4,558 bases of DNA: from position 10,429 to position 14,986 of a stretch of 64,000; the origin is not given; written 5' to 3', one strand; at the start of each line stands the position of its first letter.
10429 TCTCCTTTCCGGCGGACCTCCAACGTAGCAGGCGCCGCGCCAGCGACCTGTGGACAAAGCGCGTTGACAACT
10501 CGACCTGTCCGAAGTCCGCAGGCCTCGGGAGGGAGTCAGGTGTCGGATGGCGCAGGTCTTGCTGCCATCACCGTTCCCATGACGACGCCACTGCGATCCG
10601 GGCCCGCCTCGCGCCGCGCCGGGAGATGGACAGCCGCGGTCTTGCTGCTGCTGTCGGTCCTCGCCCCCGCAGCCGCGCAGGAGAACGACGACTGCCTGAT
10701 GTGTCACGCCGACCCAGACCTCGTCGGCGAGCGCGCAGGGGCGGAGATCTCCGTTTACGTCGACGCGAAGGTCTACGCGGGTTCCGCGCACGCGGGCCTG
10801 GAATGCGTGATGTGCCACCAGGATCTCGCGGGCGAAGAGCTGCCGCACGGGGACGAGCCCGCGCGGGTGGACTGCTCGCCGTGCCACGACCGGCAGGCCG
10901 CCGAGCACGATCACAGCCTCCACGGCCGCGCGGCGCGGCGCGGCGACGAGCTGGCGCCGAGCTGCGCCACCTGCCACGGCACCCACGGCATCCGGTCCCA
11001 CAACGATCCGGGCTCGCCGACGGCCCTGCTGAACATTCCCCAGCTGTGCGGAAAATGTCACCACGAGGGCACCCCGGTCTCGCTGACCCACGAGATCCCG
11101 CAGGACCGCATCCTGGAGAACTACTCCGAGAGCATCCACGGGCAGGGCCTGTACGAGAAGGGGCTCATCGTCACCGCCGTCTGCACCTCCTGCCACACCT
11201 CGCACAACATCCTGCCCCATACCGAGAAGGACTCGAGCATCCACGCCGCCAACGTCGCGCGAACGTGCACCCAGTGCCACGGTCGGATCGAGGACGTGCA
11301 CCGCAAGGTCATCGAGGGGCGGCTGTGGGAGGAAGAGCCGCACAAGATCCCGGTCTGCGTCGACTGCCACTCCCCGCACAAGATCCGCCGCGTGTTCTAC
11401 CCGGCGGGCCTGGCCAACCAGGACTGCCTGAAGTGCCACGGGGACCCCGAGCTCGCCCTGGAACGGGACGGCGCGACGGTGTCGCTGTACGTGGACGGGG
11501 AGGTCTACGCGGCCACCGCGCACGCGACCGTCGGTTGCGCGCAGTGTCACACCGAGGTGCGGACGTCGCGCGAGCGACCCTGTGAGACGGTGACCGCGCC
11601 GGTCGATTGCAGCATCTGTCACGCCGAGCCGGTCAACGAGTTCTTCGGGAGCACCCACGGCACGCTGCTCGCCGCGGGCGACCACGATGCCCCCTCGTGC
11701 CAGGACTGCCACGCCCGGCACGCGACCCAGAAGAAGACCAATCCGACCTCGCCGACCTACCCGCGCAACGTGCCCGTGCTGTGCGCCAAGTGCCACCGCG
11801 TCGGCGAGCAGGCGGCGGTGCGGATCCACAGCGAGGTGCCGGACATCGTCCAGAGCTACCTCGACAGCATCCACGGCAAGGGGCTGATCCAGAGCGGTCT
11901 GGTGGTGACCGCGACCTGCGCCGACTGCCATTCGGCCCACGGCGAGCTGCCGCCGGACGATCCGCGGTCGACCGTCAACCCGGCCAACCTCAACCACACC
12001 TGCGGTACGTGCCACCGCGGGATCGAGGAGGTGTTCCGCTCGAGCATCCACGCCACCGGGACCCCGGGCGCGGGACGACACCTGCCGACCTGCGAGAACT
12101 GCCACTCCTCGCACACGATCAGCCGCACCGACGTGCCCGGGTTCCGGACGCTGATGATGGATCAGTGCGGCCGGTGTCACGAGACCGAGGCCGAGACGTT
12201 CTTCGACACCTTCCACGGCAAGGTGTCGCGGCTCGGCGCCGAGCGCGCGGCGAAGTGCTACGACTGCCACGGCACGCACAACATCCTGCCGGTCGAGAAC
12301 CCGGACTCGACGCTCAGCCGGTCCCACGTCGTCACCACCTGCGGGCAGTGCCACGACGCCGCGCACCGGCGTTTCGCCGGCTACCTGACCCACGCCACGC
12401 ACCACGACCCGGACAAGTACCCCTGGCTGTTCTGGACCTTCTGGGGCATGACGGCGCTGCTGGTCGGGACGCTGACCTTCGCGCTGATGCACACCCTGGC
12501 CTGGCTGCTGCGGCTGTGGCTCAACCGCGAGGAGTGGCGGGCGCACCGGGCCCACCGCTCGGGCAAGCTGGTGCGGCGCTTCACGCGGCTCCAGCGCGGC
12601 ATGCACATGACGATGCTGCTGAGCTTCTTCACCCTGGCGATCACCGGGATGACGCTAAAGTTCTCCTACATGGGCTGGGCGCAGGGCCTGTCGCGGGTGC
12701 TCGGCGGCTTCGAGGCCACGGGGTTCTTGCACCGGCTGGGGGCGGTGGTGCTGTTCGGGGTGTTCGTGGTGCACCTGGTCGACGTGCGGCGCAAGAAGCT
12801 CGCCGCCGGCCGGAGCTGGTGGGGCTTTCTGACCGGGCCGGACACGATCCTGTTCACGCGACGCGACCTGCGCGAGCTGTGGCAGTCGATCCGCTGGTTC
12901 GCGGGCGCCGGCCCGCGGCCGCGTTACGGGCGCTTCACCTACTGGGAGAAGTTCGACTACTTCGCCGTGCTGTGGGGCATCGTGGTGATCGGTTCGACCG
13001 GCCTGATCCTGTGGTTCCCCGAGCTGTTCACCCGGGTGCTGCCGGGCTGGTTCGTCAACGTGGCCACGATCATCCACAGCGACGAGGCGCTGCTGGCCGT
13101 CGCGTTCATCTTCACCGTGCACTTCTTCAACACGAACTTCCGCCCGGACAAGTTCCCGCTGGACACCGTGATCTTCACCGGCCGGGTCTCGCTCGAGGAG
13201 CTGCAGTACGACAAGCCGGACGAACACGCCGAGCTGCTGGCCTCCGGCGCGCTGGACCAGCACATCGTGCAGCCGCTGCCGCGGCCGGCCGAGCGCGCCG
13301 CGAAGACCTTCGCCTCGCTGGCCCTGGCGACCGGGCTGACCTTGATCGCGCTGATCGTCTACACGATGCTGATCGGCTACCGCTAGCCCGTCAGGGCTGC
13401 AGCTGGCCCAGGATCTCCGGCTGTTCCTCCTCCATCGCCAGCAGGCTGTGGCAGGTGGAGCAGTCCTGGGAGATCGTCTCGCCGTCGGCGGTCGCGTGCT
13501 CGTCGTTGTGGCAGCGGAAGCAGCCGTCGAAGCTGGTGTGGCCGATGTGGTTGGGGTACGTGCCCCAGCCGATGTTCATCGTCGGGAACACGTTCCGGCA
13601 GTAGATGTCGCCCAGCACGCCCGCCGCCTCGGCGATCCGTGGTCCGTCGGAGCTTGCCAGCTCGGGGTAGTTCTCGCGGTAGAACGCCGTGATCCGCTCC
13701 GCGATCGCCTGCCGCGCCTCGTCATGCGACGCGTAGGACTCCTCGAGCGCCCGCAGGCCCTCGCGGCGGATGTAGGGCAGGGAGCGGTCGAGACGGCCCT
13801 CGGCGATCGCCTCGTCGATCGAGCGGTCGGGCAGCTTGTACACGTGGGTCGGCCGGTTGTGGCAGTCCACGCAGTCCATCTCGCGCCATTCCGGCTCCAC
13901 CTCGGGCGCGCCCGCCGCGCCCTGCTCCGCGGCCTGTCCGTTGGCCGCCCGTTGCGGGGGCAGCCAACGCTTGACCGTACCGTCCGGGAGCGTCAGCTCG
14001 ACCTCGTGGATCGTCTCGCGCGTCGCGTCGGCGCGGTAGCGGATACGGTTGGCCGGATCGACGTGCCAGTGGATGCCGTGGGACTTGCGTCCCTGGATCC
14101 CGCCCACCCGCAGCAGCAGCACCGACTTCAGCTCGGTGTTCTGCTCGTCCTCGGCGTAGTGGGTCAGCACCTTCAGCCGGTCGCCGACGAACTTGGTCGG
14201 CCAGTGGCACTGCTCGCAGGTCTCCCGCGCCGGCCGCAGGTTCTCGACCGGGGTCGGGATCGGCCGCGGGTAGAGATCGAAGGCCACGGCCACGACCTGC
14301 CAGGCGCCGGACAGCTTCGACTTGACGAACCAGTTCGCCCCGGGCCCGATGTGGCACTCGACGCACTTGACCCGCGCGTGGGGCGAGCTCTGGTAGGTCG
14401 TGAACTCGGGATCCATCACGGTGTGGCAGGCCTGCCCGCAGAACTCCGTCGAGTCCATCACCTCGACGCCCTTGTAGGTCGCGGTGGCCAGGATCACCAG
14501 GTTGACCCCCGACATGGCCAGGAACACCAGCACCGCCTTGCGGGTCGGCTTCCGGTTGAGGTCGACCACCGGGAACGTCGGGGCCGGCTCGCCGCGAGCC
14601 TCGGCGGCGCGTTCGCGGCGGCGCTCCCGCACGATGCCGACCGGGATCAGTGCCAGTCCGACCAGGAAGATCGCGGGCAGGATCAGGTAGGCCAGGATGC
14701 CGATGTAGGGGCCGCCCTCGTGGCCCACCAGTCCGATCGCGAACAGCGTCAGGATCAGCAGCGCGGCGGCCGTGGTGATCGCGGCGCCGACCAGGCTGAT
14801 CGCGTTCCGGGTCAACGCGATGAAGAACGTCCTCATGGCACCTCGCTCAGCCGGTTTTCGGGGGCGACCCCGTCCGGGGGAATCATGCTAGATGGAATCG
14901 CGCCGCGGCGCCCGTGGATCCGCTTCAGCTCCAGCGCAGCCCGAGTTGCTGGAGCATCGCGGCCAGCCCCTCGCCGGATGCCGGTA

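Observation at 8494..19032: Hybrid extracellular-electron-transfer island: inner-membrane quinol-oxidase-type cytochromes plus an MtrA/MtrB-type outer-membrane conduit, with no MtrC/OmcA-type surface cytochrome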

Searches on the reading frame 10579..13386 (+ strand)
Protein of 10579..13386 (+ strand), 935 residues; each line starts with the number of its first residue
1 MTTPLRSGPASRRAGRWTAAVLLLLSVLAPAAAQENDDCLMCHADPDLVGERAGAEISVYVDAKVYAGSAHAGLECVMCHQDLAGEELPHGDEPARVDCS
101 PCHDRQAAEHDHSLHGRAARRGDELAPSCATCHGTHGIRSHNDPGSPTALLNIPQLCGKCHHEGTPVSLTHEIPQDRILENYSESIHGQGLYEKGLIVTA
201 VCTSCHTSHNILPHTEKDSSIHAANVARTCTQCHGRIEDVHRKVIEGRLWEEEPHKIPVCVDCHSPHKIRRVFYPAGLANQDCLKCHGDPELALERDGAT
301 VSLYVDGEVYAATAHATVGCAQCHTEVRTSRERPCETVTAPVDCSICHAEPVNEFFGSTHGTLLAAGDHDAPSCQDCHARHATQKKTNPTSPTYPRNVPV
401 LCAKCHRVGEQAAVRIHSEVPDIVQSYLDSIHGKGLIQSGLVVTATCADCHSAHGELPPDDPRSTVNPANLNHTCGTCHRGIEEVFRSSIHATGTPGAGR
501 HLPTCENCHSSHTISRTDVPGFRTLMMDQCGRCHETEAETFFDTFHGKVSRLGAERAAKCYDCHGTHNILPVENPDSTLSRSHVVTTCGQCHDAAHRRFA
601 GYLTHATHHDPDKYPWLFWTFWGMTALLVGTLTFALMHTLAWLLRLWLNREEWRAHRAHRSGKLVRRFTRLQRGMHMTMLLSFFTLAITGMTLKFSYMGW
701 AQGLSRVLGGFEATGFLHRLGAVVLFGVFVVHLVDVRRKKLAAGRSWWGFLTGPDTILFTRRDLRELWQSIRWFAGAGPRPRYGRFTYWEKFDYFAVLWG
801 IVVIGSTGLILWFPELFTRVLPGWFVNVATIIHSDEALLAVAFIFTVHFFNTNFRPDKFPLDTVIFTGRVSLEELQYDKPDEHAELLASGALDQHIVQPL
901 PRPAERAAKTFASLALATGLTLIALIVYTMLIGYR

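Call 7: search_protein_families(library=pfam, proteins=[window:10579-13386:+], max_evalue=0.01)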
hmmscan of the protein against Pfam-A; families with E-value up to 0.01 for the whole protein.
window:10579-13386:+ (935 aa): 5 families
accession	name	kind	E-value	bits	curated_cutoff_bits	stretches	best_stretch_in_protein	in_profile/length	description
PF14522.11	Cytochrome_C7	-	8.6e-22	77.2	24.8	3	219-287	5-66/67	Cytochrome c7 and related cytochrome c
PF14537.11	Cytochrom_c3_2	-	1.7e-18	67.3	25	2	504-593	8-79/79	Cytochrome c3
PF09699.15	Paired_CXXCH_1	-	1.8e-14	53.6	20.6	2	373-407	8-37/41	Doubled CXXCH motif (Paired_CXXCH_1)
PF01292.26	Ni_hydr_CYTB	-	0.00016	21.9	30.1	1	600-735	23-161/179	Prokaryotic cytochrome b561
PF22678.1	Cytochrom_c_NrfB-like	-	0.0038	18.1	27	1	230-275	1-51/89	Cytochrome c-type protein NrfB-like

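Call 8: search_protein_families(library=ncbifam, proteins=[window:10579-13386:+], max_evalue=0.01)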
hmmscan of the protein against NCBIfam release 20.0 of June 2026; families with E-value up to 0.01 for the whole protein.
window:10579-13386:+ (935 aa): 7 families
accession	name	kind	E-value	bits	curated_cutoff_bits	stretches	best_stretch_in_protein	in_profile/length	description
TIGR03508.1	decahem_SO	subfamily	7.3e-19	68.2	192.2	4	409-593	1-175/258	DmsE family decaheme c-type cytochrome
TIGR01583.1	formate-DH-gamm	equivalog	2.4e-08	34.2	115.85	1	665-850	2-167/204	formate dehydrogenase subunit gamma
TIGR04257.1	nanowire_3heme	domain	3.4e-05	23.9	40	1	445-482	24-61/75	c(7)-type cytochrome triheme domain-containing protein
NF007558.0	PRK10179.1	equivalog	0.00016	21.4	339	0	663-736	5-75/217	formate dehydrogenase-N subunit gamma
NF008659.0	PRK11659.1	equivalog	0.00024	20.9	184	1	200-287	47-142/188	cytochrome c nitrite reductase pentaheme subunit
NF007924.0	PRK10639.1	equivalog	0.0014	18.4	341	0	663-850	5-169/211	formate dehydrogenase cytochrome b556 subunit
NF040968.1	FeS_ExtO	equivalog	0.0056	15.5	200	0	312-351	33-72/416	selenite/tellurite reduction operon b-type cytochrome iron-sulfur cluster-binding subunit ExtO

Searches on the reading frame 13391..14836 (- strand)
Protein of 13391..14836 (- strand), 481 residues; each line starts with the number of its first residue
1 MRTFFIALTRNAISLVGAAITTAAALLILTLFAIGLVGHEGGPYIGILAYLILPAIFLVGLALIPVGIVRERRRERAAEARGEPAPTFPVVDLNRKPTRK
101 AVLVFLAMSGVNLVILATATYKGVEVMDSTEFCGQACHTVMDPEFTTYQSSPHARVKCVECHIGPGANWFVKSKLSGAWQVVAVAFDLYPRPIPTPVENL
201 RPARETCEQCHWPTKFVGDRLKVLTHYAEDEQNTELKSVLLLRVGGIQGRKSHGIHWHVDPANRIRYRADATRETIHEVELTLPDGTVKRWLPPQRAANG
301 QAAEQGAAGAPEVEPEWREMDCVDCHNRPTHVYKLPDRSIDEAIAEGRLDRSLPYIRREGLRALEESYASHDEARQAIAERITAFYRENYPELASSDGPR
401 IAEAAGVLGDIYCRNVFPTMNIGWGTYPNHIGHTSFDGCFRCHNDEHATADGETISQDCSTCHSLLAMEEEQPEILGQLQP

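Call 7: search_protein_families(library=pfam, proteins=[window:13391-14836:-], max_evalue=0.01)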
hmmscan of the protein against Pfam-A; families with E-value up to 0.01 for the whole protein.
window:13391-14836:- (481 aa): 6 families
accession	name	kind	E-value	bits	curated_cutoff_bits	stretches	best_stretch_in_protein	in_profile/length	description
PF03264.19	Cytochrom_NNT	-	2e-10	41.1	24.1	1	99-183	5-93/174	NapC/NirT cytochrome c family, N-terminal region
PF14522.11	Cytochrome_C7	-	5.7e-08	32.9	24.8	0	435-464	43-67/67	Cytochrome c7 and related cytochrome c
PF14537.11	Cytochrom_c3_2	-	7.2e-06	26.8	25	0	433-470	2-40/79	Cytochrome c3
PF22113.1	Mtrc-MtrF_II-IV_dom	-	0.00034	20.6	30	0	437-468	7-40/176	Outer membrane cytochrome MtrC/MtrF-like, domains II/IV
PF02085.21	Cytochrom_CIII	-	0.00045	20.9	22.9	0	429-468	24-58/101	Class III cytochrome C family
PF09699.15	Paired_CXXCH_1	-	0.00087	19.4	20.6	0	319-329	6-16/41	Doubled CXXCH motif (Paired_CXXCH_1)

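Call 8: search_protein_families(library=ncbifam, proteins=[window:13391-14836:-], max_evalue=0.01)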
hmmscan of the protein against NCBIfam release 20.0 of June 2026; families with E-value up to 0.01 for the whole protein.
window:13391-14836:- (481 aa): 8 families
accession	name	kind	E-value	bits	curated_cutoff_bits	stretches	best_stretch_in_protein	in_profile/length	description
TIGR03153.1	cytochr_NrfH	equivalog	4.4e-14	52.7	134.2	1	111-212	8-110/138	cytochrome c nitrite reductase small subunit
NF011606.0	PRK15032.1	equivalog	4.1e-07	29.4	455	1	93-181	8-100/390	pentaheme c-type cytochrome TorC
TIGR02162.1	torC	equivalog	1.9e-06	27.4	478.2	1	95-183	9-102/387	pentaheme c-type cytochrome TorC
NF047727.1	4hemeCytCCctA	equivalog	8.8e-05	22.6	180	1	433-470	34-71/109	tetraheme c-type cytochrome CctA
NF007906.0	PRK10617.1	equivalog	0.00026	20.9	349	0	94-163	18-92/200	cytochrome c-type protein NapC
NF041762.1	diheme_GEGP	equivalog_domain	0.00068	18.9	300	1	426-470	17-62/359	GEGP motif-containing diheme protein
TIGR02161.1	napC_nirT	subfamily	0.002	18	310.6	0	92-164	7-84/185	periplasmic nitrate (or nitrite) reductase c-type cytochrome, NapC/NirT family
TIGR03508.1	decahem_SO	subfamily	0.0025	17.3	192.2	0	435-464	166-197/258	DmsE family decaheme c-type cytochrome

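Call 34: find_homologous_proteins(query=window:13391-14836:-, max_evalue=0.001)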
Query window:13391-14836:- (481 aa): 7987 proteins with E <= 0.001 among 8000 candidates; the best 120 are listed.
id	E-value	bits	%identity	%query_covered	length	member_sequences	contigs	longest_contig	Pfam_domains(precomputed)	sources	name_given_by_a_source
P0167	0.0e+0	1123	100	100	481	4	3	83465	PF14537.12,PF03264.20,PF14522.12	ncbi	-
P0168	1.9e-231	787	68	100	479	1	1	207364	PF03264.20,PF14522.12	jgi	jgi:nitrate/TMAO reductase-like tetraheme cytochrome c subunit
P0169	1.5e-226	771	66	100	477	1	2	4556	PF14537.12,PF03264.20,PF14522.12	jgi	jgi:nitrate/TMAO reductase-like tetraheme cytochrome c subunit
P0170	2.2e-226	771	69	100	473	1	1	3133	PF03264.20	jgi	-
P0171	3.0e-226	770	68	100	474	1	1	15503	PF03264.20,PF14522.12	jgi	jgi:nitrate/TMAO reductase-like tetraheme cytochrome c subunit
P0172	4.5e-225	766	68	100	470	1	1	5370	PF03264.20,PF02085.22,PF14522.12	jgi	-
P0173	1.8e-224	764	67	100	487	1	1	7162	PF14537.12,PF03264.20,PF14522.12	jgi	-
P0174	2.6e-224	764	68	100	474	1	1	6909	PF03264.20,PF14522.12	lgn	-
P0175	3.4e-224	763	69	100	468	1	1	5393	PF03264.20,PF14522.12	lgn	-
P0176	5.4e-224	763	67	100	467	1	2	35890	PF03264.20,PF14522.12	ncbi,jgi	-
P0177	1.3e-223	761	68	100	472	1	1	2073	PF03264.20,PF14522.12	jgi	jgi:hypothetical protein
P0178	1.4e-223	761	68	100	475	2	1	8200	PF03264.20,PF14522.12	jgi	jgi:nitrate/TMAO reductase-like tetraheme cytochrome c subunit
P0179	3.5e-223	760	69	100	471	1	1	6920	PF03264.20,PF14522.12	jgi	jgi:hypothetical protein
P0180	6.8e-223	759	66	100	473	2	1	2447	PF03264.20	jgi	-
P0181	1.1e-222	758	68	100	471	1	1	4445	PF03264.20,PF14522.12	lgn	-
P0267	1.6e-210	718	63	100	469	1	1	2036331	PF03264.20,PF14522.12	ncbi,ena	-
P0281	1.5e-209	715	63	100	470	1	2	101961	PF03264.20,PF14522.12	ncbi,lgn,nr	ncbi:MAG: NapC/NirT family cytochrome c [Acidobacteria bacterium]|nr:NapC/NirT family cytochrome c [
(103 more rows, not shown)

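Call 35: find_encoding_contigs(protein=P0267, flank=8000, max_places=1)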
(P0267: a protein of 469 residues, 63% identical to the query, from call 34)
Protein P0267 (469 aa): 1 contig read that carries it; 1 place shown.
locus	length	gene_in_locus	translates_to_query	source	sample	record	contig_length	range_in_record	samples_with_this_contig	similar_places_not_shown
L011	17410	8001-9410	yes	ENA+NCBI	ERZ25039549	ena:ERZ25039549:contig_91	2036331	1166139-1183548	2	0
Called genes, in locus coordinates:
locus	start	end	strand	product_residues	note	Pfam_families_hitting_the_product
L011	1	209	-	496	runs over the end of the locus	PF02470:MlaD, PF28544:Helical_needle (weak), PF27164:Aq_493_lipo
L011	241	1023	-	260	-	PF00005:ABC_tran, PF13304:AAA_21 (faint)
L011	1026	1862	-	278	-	PF02405:MlaE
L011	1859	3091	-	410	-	PF01168:Ala_racemase_N, PF00842:Ala_racemase_C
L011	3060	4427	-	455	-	PF00772:DnaB, PF13481:AAA_25, PF03796:DnaB_C, PF06745:ATPase (weak)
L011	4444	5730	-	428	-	PF07690:MFS_1, PF12832:MFS_1_like (faint), PF07690:MFS_1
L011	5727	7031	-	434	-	PF01336:tRNA_anti-codon, PF00152:tRNA-synt_2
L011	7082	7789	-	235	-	PF14622:Ribonucleas_3_3, PF00636:Ribonuclease_3, PF00035:dsrm, PF14709:DND1_DSRM (weak)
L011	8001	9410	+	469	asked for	PF03264:Cytochrom_NNT (weak), PF14522:Cytochrome_C7 (faint)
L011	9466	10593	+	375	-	-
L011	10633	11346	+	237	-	PF08534:Redoxin, PF00578:AhpC-TSA, PF00085:Thioredoxin (weak), PF13905:Thioredoxin_8 (weak)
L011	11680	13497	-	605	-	PF02518:HATPase_c (weak), PF13589:HATPase_c_3, PF01119:DNA_mis_repair, PF08676:MutL_C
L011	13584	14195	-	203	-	PF04972:BON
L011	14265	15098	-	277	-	PF13489:Methyltransf_23, PF13847:Methyltransf_31, PF08241:Methyltransf_11, PF08242:Methyltransf_12, PF13649:Methyltransf_25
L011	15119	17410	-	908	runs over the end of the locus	PF01326:PPDK_N, PF00391:PEP-utilizers, PF02896:PEP-utilizers_C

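Call 36: find_encoding_contigs(protein=P0281, flank=8000, max_places=1)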
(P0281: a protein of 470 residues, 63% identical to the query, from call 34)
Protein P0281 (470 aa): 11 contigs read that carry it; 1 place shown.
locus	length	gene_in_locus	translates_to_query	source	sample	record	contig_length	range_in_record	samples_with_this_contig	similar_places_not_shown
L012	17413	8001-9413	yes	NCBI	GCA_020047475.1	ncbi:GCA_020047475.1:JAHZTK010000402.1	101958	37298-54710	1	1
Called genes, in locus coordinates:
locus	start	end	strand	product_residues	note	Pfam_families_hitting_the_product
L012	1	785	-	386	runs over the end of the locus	PF12704:MacB_PCD, PF02687:FtsX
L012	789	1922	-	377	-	PF02687:FtsX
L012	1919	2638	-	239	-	PF13481:AAA_25 (faint), PF00005:ABC_tran, PF13304:AAA_21 (faint)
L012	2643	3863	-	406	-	PF25919:BSH_CusB (faint), PF25917:BSH_RND (weak), PF25973:BSH_CzcB, PF25954:Beta-barrel_RND_2, PF25967:RND-MFP_C, PF25975:CzcB_C (weak), PF25989:YknX_C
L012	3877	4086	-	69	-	PF03459:TOBE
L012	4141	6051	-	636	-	PF04932:Wzy_C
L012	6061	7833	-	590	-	PF00069:Pkinase, PF01636:APH (faint), PF07714:PK_Tyr_Ser-Thr, PF01163:RIO1 (faint), PF03109:ABC1 (weak), PF14531:Kinase-like (faint), PF00069:Pkinase, PF07714:PK_Tyr_Ser-Thr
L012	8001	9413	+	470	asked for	PF03264:Cytochrom_NNT (weak), PF14522:Cytochrome_C7 (faint)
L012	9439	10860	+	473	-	PF00224:PK, PF02887:PK_C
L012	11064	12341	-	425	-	PF00989:PAS (faint), PF12860:PAS_7 (faint), PF13426:PAS_9 (faint), PF08448:PAS_4, PF13188:PAS_8 (weak), PF02518:HATPase_c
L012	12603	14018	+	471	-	PF00072:Response_reg, PF00158:Sigma54_activat, PF14532:Sigma54_activ_2, PF00004:AAA (weak), PF07728:AAA_5, PF25601:AAA_lid_14, PF02954:HTH_8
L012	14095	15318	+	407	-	PF01168:Ala_racemase_N, PF00842:Ala_racemase_C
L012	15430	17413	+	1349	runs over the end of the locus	PF00041:fn3 (faint)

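Call 37: find_encoding_contigs(protein=P0168, flank=8000, max_places=1)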
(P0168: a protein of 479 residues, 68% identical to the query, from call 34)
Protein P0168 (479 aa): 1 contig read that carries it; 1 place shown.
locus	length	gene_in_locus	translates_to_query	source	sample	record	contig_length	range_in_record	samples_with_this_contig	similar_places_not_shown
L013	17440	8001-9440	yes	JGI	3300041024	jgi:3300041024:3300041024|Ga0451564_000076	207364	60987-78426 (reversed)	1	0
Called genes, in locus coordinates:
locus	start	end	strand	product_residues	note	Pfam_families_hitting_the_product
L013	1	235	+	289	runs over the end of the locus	PF02754:CCG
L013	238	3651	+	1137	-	PF12831:FAD_oxidored, PF14691:Fer4_20, PF07992:Pyr_redox_2, PF13450:NAD_binding_8, PF13738:Pyr_redox_3, PF14697:Fer4_21, PF12838:Fer4_7, PF13187:Fer4_9, +15 more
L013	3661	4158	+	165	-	PF02662:FlpD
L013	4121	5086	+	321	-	PF01058:Oxidored_q6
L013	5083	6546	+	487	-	PF27537:HoxH, PF00374:NiFeSe_Hases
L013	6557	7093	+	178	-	-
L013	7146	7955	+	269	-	PF02535:Zip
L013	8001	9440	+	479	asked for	PF03264:Cytochrom_NNT, PF14522:Cytochrome_C7 (faint)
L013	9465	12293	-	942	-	PF02085:Cytochrom_CIII (faint), PF03264:Cytochrom_NNT (faint), PF09699:Paired_CXXCH_1 (faint), PF14522:Cytochrome_C7 (faint), PF14537:Cytochrom_c3_2 (faint), PF01292:Ni_hydr_CYTB (weak)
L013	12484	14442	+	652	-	PF09699:Paired_CXXCH_1 (faint), PF14522:Cytochrome_C7 (faint), PF14537:Cytochrom_c3_2 (faint), PF01292:Ni_hydr_CYTB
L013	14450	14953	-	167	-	PF13474:SnoaL_3, PF14534:DUF4440 (weak)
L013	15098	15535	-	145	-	PF13442:Cytochrome_CBB3 (weak)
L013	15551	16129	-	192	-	PF02508:Rnf-Nqr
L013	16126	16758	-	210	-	PF02508:Rnf-Nqr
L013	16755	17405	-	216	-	PF04205:FMN_bind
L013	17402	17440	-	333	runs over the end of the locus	PF03116:NQR2_RnfD_RnfE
